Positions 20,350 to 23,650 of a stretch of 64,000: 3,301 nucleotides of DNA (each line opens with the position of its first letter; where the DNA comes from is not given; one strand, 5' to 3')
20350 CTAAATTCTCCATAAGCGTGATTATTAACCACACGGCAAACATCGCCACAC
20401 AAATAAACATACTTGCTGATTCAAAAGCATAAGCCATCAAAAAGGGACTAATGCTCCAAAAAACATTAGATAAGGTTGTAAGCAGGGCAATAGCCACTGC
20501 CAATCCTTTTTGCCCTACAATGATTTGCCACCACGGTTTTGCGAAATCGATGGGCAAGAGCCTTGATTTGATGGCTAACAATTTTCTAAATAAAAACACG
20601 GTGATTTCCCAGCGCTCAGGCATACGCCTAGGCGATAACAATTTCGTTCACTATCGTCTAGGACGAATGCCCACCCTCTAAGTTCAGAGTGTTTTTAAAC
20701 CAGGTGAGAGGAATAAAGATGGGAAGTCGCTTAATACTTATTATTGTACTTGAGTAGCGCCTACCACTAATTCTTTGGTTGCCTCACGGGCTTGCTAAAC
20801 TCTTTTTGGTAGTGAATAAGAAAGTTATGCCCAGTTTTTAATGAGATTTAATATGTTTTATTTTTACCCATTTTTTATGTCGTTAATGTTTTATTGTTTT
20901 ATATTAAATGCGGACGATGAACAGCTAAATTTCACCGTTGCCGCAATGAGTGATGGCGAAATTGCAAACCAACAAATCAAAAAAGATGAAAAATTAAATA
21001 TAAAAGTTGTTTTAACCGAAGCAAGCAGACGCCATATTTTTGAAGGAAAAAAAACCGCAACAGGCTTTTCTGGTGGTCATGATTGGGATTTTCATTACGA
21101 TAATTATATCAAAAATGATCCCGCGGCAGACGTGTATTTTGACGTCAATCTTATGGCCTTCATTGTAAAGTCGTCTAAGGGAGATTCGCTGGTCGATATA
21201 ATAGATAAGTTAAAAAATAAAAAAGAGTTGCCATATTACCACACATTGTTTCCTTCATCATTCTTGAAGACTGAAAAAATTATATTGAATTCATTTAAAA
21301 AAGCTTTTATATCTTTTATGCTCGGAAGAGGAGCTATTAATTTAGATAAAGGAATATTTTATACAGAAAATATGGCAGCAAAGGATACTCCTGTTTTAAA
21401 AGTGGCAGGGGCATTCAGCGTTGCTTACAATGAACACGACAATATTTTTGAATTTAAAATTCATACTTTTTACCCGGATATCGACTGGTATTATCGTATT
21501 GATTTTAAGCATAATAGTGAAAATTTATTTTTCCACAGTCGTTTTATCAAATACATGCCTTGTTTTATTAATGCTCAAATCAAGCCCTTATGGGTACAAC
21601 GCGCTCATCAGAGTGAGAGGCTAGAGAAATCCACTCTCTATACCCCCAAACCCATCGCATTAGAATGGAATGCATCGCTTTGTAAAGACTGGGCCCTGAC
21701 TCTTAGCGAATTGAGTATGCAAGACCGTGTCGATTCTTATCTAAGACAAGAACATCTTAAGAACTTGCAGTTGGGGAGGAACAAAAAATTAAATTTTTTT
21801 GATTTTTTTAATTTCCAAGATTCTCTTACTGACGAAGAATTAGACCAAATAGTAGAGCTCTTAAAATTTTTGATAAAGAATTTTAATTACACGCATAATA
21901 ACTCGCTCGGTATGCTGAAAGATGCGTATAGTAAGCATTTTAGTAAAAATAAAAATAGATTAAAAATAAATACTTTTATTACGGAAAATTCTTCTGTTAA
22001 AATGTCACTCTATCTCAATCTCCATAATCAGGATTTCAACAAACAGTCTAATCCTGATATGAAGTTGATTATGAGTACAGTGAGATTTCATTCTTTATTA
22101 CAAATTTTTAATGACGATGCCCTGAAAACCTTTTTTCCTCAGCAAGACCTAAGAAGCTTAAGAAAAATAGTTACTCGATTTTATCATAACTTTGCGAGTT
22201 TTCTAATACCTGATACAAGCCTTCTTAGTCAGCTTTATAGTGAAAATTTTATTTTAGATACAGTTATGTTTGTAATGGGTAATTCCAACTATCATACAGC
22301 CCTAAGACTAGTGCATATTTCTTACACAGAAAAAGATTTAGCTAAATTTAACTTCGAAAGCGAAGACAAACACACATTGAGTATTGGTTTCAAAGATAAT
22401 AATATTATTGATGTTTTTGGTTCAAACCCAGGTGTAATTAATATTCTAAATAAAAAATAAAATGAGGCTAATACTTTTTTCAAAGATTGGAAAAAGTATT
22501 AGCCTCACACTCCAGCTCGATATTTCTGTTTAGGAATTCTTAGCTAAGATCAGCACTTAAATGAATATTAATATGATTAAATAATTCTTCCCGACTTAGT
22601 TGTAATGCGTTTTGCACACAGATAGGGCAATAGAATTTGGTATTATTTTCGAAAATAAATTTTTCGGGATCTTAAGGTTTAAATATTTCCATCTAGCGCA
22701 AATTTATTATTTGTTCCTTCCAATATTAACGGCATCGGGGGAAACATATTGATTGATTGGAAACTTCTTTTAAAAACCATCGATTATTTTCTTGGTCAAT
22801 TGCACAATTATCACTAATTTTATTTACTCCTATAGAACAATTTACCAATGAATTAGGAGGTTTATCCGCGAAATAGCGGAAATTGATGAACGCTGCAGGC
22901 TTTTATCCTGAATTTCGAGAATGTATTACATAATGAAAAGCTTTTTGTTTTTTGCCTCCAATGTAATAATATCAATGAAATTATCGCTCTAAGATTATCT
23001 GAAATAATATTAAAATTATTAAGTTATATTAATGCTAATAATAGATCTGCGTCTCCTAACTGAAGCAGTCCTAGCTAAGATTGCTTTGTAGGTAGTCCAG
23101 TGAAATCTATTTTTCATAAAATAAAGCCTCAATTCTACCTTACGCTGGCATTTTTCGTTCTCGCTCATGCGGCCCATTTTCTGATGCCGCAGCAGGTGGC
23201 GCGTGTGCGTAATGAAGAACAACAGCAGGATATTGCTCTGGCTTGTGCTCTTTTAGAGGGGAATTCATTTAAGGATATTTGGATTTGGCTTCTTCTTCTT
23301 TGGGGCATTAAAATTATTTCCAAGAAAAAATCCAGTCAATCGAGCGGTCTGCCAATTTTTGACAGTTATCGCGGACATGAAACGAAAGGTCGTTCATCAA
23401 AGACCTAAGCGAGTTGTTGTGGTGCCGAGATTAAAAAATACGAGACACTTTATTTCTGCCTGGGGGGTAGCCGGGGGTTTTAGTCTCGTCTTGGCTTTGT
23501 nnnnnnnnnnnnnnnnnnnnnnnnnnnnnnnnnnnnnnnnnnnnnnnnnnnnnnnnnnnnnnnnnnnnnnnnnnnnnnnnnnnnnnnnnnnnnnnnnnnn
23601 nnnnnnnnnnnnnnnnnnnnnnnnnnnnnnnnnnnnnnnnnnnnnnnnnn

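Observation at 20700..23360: Sharply AT-rich island (~25-30% GC vs ~45% flanks) carrying an orphan 539-aa protein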

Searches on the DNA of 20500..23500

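Call 62: search_rna_families(source=window, start=20500, end=23500, threshold=evalue, max_evalue=1)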
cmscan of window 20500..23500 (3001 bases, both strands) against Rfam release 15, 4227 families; matches with E-value up to 1: 0.
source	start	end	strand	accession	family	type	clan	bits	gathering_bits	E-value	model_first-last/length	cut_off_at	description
